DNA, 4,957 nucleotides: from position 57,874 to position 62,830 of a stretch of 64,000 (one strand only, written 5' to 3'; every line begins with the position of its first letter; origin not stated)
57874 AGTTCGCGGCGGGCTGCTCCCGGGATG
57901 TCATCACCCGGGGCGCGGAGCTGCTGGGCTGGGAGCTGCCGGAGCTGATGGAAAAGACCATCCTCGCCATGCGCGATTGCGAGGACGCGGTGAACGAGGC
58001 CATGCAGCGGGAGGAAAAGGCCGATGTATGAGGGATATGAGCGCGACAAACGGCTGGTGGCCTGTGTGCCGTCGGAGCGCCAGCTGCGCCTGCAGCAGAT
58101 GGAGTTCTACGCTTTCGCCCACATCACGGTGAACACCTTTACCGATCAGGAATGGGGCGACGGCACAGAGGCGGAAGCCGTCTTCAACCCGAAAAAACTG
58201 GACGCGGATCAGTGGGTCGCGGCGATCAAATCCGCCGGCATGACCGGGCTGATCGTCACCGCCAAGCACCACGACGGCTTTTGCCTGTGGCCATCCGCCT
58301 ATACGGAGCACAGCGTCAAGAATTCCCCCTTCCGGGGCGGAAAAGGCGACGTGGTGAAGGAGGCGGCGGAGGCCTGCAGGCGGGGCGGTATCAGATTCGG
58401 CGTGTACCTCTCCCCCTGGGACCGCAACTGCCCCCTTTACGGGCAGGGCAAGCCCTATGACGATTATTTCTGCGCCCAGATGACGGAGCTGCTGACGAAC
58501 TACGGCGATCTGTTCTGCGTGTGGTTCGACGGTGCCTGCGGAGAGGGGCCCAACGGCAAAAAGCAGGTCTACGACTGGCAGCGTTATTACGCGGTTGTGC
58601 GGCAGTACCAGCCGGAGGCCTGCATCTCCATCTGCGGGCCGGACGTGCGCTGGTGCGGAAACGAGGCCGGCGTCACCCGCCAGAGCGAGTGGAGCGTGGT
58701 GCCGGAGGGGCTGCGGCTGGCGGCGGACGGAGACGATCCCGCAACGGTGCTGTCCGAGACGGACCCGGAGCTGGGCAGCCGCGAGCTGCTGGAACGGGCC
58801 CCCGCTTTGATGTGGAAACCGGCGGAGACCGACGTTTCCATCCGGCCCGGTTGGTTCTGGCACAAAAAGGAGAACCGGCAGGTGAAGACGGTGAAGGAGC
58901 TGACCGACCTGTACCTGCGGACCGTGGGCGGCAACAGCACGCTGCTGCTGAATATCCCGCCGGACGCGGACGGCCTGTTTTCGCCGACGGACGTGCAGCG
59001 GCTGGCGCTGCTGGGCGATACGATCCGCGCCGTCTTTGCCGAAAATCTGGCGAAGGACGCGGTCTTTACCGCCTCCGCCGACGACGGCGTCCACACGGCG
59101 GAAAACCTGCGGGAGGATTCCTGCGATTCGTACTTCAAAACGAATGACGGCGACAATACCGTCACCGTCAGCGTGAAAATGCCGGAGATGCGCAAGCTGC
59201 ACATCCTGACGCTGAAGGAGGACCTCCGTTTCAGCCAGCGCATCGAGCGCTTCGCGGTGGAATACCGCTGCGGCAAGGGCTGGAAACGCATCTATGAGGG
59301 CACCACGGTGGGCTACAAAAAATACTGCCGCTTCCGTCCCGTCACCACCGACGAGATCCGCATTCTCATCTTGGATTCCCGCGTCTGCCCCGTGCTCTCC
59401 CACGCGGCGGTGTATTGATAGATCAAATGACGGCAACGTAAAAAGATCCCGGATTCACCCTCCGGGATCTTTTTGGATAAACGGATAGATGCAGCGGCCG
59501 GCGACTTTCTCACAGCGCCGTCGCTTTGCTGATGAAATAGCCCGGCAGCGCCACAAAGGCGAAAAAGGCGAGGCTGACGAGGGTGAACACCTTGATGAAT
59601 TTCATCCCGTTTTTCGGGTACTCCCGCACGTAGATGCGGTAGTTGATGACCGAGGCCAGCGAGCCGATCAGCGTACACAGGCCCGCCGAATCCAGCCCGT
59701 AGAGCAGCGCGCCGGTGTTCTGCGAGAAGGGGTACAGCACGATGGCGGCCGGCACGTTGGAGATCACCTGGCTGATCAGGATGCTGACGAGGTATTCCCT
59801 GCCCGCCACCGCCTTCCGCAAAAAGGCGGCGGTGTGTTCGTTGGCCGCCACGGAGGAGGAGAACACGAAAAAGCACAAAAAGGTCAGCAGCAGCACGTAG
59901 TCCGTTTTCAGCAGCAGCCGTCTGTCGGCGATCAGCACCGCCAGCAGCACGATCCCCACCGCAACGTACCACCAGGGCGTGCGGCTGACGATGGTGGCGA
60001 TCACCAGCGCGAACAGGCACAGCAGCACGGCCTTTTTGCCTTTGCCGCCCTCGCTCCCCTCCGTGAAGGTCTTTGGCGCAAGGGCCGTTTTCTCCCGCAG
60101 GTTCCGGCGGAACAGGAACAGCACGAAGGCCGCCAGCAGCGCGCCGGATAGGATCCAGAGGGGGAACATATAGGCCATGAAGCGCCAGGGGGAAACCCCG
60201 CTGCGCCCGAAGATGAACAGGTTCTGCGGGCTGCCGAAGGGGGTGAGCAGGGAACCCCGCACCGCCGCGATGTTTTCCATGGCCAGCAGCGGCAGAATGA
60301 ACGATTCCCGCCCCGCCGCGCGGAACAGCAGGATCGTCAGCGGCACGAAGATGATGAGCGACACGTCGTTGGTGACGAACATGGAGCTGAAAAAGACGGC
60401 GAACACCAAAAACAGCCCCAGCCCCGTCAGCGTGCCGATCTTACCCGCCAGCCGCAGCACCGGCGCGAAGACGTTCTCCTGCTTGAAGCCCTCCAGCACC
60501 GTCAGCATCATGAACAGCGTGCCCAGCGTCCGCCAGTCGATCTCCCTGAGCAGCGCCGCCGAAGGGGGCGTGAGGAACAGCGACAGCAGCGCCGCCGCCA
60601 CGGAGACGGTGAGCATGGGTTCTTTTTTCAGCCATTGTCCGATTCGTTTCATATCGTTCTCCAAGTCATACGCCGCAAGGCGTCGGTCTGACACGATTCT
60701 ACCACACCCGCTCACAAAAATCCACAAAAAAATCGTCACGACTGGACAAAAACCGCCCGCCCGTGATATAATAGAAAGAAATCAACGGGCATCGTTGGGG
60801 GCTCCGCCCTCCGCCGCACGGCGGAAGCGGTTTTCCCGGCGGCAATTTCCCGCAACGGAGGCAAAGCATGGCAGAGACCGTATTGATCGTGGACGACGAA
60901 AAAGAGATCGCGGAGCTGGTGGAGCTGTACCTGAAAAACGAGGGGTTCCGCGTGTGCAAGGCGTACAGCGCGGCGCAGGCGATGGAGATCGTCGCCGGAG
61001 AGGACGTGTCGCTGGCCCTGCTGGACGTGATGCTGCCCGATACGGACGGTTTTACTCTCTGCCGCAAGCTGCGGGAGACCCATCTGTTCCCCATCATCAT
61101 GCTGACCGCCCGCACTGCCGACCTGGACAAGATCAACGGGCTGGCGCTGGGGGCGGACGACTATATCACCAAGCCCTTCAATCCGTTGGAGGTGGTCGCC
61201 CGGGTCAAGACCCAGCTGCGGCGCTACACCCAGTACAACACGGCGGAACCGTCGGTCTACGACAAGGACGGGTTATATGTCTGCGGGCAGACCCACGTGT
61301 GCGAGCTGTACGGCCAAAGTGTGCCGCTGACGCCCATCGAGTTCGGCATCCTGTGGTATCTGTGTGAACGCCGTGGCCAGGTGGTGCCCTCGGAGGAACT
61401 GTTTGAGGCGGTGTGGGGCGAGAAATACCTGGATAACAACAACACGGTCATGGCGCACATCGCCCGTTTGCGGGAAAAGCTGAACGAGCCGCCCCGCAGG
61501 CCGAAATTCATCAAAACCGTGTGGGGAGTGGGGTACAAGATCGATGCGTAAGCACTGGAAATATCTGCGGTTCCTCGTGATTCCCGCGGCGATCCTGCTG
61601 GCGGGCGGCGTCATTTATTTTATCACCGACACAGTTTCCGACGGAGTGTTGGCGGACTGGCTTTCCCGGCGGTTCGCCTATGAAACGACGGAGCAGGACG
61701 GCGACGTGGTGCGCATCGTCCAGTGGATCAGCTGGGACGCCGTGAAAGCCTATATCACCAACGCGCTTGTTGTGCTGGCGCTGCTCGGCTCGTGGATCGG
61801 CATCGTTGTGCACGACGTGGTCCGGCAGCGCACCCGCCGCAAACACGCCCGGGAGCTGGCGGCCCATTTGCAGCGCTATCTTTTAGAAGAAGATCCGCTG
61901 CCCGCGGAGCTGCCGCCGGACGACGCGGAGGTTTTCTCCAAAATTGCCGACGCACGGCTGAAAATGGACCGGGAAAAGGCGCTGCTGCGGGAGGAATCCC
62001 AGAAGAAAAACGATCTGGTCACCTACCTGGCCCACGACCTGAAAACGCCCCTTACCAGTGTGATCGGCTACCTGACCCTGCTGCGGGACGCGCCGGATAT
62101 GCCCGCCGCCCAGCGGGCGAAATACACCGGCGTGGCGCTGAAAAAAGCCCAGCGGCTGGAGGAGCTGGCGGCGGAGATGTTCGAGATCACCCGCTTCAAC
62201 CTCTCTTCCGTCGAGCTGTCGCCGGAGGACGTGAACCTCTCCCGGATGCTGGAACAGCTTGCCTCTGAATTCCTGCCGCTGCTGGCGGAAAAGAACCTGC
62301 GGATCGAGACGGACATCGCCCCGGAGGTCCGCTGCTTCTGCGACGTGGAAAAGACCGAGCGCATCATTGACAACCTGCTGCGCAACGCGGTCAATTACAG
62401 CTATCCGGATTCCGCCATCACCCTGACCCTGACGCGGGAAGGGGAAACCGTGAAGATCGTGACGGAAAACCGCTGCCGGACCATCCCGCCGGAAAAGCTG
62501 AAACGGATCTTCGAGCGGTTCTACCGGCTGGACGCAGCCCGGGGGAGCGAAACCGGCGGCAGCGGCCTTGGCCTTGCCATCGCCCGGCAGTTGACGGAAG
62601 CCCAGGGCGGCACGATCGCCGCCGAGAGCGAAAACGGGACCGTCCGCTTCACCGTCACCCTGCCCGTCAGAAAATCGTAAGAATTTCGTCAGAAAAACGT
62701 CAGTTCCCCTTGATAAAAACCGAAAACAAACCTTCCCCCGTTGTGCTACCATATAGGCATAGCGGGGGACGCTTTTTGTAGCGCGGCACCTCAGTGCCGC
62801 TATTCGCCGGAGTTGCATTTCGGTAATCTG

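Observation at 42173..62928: Five same-orientation REPIN-like doublets (GTAG + palindrome units) with conserved ends and unrelated interiors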

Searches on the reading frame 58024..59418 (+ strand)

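Call 50: search_protein_families(library=pfam, proteins=[window:58024-59418:+], max_evalue=0.01)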
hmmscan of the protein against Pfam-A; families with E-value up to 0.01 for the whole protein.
window:58024-59418:+ (464 aa): 2 families
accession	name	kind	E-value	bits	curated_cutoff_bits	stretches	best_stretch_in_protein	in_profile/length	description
PF01120.23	Alpha_L_fucos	-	5.7e-40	138.2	25.2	1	49-332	84-338/345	Alpha-L-fucosidase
PF14871.12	GHL6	-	5e-05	24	35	1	60-129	1-64/132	Hypothetical glycosyl hydrolase 6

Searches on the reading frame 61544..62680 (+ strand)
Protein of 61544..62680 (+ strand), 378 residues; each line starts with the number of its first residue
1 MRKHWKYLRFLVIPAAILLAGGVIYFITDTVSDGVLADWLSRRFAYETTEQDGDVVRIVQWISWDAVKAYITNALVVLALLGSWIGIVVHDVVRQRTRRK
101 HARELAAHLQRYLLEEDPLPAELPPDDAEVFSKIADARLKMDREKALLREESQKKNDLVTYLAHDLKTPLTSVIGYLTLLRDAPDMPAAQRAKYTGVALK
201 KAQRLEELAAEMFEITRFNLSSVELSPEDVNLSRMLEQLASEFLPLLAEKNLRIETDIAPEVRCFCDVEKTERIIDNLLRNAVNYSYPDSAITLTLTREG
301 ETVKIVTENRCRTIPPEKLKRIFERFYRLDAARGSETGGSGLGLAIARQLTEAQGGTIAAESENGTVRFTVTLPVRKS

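Call 8: search_protein_families(library=pfam, proteins=[window:61544-62680:+])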
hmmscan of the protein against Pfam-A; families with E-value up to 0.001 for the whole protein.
window:61544-62680:+ (378 aa): 3 families
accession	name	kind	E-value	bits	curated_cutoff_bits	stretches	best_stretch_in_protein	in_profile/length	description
PF02518.31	HATPase_c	-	7.7e-24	84.7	26.4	1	267-376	2-110/111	Histidine kinase-, DNA gyrase B-, and HSP90-like ATPase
PF00512.31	HisKA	-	4e-12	46.4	26.9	1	155-217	2-62/66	His Kinase A (phospho-acceptor) domain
PF14501.12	HATPase_c_5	-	0.00017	21.9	22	1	274-374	9-102/102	GHKL domain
